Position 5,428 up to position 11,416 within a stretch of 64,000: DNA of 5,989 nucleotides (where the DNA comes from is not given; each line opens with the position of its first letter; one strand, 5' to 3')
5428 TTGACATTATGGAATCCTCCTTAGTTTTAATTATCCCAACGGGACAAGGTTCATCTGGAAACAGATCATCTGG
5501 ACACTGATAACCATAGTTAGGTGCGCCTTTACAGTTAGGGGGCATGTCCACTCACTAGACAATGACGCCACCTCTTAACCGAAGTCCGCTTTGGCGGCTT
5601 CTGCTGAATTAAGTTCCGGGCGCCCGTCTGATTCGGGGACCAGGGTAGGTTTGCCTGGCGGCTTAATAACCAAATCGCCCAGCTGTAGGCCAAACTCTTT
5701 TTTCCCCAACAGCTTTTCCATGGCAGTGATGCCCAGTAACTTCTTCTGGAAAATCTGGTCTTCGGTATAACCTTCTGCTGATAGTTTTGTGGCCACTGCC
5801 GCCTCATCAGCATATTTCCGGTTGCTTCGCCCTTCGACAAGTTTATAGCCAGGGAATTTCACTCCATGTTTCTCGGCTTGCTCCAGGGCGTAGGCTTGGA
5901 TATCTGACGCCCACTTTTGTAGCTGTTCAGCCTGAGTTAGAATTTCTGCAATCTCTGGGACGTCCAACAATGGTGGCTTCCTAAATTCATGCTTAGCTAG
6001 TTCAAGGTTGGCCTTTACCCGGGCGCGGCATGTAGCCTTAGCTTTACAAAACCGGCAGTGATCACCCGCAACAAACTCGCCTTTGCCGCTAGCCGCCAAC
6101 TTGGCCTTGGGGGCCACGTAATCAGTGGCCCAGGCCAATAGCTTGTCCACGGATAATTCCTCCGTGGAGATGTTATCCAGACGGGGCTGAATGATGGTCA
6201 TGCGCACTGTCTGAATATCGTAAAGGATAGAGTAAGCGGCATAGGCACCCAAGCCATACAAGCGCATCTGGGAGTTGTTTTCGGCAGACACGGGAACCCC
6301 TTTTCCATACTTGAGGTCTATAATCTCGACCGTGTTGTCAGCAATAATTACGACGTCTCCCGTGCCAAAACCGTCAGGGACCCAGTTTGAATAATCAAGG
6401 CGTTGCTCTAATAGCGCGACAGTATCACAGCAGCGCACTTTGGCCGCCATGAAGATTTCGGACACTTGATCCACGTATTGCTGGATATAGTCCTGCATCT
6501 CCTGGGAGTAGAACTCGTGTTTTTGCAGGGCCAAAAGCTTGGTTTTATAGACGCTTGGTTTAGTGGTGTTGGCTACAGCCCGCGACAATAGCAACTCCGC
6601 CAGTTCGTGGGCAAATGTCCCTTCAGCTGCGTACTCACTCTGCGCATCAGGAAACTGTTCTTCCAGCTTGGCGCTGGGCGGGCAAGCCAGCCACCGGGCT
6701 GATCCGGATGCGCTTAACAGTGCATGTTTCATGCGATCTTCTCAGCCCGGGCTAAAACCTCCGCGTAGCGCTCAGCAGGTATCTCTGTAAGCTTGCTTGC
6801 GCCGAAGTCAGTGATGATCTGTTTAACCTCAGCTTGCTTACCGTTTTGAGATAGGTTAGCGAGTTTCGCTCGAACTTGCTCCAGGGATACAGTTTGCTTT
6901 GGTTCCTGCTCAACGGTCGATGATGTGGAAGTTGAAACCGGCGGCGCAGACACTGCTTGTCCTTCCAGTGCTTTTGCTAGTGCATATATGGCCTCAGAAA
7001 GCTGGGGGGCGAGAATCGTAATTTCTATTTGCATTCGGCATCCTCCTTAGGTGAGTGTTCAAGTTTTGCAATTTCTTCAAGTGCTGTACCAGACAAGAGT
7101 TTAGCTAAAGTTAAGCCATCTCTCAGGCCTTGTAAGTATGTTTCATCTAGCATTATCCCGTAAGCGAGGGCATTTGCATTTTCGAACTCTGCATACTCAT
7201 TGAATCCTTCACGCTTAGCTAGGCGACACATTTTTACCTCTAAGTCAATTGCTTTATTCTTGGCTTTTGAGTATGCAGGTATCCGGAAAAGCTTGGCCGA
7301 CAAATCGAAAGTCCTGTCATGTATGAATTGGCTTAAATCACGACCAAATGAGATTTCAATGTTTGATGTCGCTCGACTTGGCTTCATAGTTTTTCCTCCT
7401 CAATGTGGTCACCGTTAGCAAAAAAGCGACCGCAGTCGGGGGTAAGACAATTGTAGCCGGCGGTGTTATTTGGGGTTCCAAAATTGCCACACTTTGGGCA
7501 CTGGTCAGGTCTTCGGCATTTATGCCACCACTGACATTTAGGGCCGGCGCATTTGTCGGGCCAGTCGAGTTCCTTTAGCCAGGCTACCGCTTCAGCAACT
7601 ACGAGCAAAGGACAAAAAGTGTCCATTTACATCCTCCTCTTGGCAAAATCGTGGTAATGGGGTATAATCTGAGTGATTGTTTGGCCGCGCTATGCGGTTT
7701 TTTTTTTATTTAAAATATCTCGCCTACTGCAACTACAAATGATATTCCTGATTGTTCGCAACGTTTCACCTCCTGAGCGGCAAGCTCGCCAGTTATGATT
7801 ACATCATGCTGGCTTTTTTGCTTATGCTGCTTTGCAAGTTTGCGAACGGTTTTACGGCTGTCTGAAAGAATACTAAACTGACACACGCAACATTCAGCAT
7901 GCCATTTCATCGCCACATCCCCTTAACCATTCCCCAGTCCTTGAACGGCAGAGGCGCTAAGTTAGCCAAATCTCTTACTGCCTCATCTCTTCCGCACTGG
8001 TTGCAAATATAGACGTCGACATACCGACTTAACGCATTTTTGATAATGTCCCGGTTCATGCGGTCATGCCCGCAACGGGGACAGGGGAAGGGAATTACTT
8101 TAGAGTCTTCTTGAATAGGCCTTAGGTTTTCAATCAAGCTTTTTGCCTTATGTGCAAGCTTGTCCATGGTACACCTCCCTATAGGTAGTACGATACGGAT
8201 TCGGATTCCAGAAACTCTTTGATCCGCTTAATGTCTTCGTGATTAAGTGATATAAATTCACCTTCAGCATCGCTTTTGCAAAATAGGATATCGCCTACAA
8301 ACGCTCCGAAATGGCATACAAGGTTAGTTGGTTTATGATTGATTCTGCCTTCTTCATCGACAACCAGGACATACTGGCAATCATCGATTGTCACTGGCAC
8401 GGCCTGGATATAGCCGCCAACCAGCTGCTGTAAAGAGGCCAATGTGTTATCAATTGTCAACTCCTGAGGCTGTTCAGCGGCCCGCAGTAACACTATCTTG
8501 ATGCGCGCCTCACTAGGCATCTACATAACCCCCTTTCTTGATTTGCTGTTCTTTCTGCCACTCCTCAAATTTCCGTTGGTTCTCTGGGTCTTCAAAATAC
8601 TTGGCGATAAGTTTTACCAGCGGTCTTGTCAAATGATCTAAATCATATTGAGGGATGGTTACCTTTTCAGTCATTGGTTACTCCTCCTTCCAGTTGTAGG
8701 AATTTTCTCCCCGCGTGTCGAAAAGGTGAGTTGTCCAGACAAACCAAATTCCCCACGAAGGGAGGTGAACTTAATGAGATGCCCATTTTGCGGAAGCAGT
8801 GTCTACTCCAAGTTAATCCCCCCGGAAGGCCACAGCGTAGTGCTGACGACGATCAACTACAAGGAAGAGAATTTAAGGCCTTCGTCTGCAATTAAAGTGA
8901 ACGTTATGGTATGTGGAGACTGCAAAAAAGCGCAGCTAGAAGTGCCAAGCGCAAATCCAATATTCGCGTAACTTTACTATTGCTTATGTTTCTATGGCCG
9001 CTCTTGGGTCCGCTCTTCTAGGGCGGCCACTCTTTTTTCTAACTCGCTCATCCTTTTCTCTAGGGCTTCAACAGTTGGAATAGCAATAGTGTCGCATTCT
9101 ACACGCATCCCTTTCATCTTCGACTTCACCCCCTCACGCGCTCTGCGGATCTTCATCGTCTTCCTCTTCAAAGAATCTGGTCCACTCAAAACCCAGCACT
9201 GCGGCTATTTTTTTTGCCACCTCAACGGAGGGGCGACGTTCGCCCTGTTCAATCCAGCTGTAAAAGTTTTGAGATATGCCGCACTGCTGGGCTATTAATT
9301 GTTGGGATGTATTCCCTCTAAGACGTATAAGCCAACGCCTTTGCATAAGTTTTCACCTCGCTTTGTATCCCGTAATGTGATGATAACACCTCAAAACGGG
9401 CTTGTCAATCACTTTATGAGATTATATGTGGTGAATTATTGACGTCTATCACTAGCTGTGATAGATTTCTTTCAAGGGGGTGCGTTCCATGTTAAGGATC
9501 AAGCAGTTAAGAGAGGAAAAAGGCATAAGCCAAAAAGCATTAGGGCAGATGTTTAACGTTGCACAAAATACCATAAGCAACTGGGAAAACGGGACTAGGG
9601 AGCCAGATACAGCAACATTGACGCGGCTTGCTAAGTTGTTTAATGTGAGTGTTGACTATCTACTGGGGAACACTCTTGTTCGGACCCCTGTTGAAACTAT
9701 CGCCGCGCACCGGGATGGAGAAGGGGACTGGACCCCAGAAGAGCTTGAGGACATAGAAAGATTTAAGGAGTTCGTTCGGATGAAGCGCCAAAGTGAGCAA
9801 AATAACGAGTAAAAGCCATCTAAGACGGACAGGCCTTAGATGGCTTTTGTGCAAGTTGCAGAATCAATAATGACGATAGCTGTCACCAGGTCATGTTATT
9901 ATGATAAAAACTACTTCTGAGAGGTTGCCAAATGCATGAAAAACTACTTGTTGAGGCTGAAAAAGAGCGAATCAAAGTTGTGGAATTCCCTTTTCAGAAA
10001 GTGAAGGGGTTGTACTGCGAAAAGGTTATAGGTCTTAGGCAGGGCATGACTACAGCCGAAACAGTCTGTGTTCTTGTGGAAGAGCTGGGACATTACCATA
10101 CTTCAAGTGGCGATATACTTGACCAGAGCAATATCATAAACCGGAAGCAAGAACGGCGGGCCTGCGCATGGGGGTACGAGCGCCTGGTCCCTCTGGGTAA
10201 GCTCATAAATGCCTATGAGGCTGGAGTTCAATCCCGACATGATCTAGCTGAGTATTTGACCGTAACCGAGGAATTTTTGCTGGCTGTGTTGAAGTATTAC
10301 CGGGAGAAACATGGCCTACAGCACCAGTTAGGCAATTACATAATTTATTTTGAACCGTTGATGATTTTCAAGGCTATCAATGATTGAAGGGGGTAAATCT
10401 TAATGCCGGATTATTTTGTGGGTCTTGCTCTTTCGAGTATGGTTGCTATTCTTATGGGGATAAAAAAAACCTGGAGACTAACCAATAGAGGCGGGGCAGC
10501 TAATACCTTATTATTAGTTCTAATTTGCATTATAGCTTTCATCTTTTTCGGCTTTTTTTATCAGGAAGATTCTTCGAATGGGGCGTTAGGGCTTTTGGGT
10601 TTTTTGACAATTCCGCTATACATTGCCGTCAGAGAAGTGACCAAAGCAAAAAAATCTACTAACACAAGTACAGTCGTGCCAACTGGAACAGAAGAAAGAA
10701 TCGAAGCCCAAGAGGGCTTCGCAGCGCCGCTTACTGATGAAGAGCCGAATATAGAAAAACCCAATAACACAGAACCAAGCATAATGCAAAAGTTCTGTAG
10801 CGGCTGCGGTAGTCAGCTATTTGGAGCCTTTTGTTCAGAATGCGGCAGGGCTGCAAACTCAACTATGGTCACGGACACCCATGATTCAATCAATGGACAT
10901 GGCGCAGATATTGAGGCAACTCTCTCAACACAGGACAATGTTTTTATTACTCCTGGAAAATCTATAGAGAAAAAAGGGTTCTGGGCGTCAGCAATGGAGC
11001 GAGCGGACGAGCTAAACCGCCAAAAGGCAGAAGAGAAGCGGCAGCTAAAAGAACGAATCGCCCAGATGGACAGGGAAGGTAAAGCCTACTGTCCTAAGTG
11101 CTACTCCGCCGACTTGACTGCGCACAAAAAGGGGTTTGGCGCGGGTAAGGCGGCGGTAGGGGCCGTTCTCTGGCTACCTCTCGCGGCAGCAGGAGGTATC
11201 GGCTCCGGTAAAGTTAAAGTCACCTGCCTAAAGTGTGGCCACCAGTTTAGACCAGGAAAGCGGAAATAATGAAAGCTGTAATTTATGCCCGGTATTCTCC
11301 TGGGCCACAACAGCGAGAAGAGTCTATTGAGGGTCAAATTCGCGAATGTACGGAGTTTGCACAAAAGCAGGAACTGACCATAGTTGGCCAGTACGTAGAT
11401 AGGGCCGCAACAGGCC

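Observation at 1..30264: Two diverged copies of the same replication module lie head-to-head around a central restriction-modification and immunity island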

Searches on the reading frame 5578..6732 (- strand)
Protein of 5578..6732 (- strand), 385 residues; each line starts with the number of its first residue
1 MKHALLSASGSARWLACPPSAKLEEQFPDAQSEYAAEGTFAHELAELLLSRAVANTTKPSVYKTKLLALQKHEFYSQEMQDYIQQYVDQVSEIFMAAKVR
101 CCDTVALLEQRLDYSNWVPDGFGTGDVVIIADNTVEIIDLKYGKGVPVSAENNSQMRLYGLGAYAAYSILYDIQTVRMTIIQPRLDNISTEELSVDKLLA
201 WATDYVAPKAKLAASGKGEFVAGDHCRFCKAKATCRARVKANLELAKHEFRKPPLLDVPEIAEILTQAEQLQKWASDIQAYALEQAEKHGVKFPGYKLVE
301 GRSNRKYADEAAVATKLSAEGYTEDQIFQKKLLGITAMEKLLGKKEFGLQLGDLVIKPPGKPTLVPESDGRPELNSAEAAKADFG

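Call 7: search_protein_families(library=pfam, proteins=[window:5578-6732:-], max_evalue=0.01)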
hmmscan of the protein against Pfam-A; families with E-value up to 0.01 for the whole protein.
window:5578-6732:- (385 aa): 2 families
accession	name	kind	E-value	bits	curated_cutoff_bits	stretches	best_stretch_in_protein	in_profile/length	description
PF10926.14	DUF2800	-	3.5e-162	540.2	21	1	3-372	1-368/368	Protein of unknown function (DUF2800)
PF12705.13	PDDEXK_1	-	9.1e-10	39.3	22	1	6-236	2-247/247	PD-(D/E)XK nuclease superfamily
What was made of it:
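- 5575..6732 (-): Prophage A: DUF2800 PD-(D/E)XK (Cas4-like) nuclease. PF10926, E 3.5e-162 (call 7).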

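Call 84: find_related_loci(query=window:5578-6732:-, collection=viral_contigs, flank=10000)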
Query window:5578-6732:- (385 aa) in viral_contigs; peptide patterns used: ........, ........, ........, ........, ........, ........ (x = any residue, [..] = any of these).
254 stretches matched a pattern; 237 encode a relative of the query (tblastn E <= 1e-3); the best 80 are kept; 80 distinct loci.
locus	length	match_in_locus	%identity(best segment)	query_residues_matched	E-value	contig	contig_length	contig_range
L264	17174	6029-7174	66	3-384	5e-167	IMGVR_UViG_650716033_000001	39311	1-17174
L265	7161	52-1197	63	3-384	3e-164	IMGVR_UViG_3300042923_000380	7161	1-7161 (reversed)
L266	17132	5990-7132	62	3-384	3e-160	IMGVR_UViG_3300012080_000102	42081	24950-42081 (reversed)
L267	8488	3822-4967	62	3-384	5e-152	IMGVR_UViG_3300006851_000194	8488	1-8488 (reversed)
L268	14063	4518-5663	59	3-384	3e-148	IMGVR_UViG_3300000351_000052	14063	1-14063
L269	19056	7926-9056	60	3-384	4e-145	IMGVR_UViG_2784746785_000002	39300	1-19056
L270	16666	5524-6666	58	3-385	1e-143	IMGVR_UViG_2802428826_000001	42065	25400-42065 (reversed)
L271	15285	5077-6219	56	3-384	5e-141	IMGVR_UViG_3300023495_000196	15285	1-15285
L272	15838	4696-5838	56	3-384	1e-140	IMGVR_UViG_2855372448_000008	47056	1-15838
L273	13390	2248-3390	56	3-384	2e-140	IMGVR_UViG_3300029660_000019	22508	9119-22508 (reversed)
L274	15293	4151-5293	56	3-384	2e-140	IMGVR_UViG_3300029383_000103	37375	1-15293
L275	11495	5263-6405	56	3-384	2e-140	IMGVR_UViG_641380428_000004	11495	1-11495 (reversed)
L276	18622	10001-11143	57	3-384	3e-139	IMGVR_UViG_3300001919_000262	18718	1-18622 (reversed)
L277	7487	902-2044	56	3-384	5e-139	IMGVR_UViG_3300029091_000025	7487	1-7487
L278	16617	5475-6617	55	3-384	9e-139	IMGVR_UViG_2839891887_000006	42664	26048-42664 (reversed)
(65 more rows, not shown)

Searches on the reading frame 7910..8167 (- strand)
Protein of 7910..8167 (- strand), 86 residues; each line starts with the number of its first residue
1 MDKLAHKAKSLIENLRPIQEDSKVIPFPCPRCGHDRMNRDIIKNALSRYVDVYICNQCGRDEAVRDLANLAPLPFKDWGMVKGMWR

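Call 7: search_protein_families(library=pfam, proteins=[window:7910-8167:-], max_evalue=0.01)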
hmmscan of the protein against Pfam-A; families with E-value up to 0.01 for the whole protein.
window:7910-8167:- (86 aa): 2 families
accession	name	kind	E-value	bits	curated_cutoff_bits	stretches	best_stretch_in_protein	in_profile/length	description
PF09723.15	Zn_ribbon_8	-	0.0023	18.3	34.4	0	15-40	18-40/41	Zinc ribbon domain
PF07754.17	HVO_2753_ZBP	-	0.0046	17.2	33.2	0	19-59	9-46/46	Small zinc finger protein HVO_2753-like, Zn-binding pocket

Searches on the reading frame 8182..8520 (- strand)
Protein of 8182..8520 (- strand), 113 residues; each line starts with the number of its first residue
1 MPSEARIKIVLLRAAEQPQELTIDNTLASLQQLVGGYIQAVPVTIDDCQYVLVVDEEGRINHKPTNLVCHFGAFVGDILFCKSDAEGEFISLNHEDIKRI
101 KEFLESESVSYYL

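Call 9: search_protein_families(library=pfam, proteins=[window:8182-8520:-], max_evalue=0.01)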
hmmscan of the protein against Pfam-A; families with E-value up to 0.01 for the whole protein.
window:8182-8520:- (113 aa): 1 family
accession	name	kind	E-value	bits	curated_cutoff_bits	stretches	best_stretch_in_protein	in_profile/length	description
PF12957.13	DUF3846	-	2.4e-20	73.1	27.5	1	7-102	1-100/103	Domain of unknown function (DUF3846)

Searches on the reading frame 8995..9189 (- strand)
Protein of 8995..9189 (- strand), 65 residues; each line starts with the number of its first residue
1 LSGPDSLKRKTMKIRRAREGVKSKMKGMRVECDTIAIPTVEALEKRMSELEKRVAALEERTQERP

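Call 9: search_protein_families(library=pfam, proteins=[window:8995-9189:-], max_evalue=0.01)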
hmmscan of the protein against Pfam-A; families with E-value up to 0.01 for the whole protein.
window:8995-9189:- (65 aa): 2 families
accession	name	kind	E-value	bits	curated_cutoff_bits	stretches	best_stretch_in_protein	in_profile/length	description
PF23991.1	DUF7310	-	0.0021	18.9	40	1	37-62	29-54/83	Coiled-coil region of unknown function (DUF7310)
PF18110.6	BRCC36_C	-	0.0084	16.6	23.1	0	33-62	50-79/81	BRCC36 C-terminal helical domain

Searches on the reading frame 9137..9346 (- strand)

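Call 9: search_protein_families(library=pfam, proteins=[window:9137-9346:-], max_evalue=0.01)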
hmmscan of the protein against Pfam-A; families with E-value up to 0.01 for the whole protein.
window:9137-9346:- (70 aa): 3 families
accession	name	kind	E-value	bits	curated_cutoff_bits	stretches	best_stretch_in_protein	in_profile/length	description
PF01381.28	HTH_3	-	1.7e-11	44.4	23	1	7-54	4-51/55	Helix-turn-helix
PF13560.12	HTH_31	-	1.1e-08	35.7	27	1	8-53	10-56/64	Helix-turn-helix domain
PF12844.13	HTH_19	-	0.0014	19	30.2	1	12-59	12-59/64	Helix-turn-helix domain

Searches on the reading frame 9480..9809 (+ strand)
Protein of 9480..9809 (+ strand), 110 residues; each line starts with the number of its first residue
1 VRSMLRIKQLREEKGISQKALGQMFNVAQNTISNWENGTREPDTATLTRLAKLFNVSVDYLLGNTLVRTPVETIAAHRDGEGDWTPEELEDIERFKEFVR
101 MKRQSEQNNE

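Call 9: search_protein_families(library=pfam, proteins=[window:9480-9809:+], max_evalue=0.01)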
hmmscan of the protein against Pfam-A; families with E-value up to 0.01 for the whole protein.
window:9480-9809:+ (110 aa): 8 families
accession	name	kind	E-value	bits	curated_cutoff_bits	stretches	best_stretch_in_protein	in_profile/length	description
PF01381.28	HTH_3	-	3.1e-19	69.2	23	1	7-61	1-55/55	Helix-turn-helix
PF12844.13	HTH_19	-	1.9e-13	50.5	30.2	1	6-62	3-59/64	Helix-turn-helix domain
PF13560.12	HTH_31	-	1.1e-10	42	27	1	6-59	5-59/64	Helix-turn-helix domain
PF13443.12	HTH_26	-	2.9e-07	31.1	22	1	6-59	1-55/63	Cro/C1-type HTH DNA-binding domain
PF07022.19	Phage_CI_repr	-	3.2e-05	24.6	22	1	7-63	3-59/65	Bacteriophage CI repressor helix-turn-helix domain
PF04218.19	CENP-B_N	-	0.00076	19.5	21.2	1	11-37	19-44/53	CENP-B N-terminal DNA-binding domain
PF13744.12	HTH_37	-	0.0012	19.1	27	1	3-39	19-55/80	Helix-turn-helix domain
PF15731.11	MqsA_antitoxin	-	0.0019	18.8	30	1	6-55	73-121/131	Antitoxin component of bacterial toxin-antitoxin system, MqsA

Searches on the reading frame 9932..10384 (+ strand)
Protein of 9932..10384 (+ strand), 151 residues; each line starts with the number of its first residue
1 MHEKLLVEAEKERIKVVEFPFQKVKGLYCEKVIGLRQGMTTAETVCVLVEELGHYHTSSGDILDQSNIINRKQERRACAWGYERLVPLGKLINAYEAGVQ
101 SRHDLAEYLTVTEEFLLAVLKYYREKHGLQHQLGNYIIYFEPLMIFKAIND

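Call 9: search_protein_families(library=pfam, proteins=[window:9932-10384:+], max_evalue=0.01)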
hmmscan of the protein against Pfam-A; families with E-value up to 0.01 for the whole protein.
window:9932-10384:+ (151 aa): 1 family
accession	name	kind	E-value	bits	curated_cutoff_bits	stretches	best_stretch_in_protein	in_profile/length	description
PF06114.19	Peptidase_M78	-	6.2e-08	32.9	22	1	10-118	2-120/123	IrrE N-terminal-like domain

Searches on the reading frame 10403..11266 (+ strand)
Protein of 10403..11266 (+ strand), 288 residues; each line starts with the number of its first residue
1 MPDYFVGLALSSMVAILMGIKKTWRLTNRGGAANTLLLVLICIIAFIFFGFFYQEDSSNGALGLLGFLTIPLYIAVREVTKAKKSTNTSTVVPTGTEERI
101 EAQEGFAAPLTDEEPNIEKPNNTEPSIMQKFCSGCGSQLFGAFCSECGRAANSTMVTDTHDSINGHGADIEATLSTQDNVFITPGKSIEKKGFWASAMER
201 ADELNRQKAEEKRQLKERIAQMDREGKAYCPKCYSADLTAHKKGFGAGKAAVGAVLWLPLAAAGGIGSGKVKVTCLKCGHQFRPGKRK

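Call 9: search_protein_families(library=pfam, proteins=[window:10403-11266:+], max_evalue=0.01)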
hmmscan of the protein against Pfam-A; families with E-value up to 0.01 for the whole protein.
window:10403-11266:+ (288 aa): 1 family
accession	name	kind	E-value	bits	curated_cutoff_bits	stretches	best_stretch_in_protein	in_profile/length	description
PF12773.13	DZR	-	0.00013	22.5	27.3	1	129-152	12-35/45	Double zinc ribbon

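Call 52: search_protein_families(library=pfam, proteins=[window:10403-11266:+], max_evalue=0.001)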
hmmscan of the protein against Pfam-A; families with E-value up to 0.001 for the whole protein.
window:10403-11266:+ (288 aa): 1 family
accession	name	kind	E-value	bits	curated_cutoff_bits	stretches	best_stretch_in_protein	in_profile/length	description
PF12773.13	DZR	-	0.00013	22.5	27.3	0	129-152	12-35/45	Double zinc ribbon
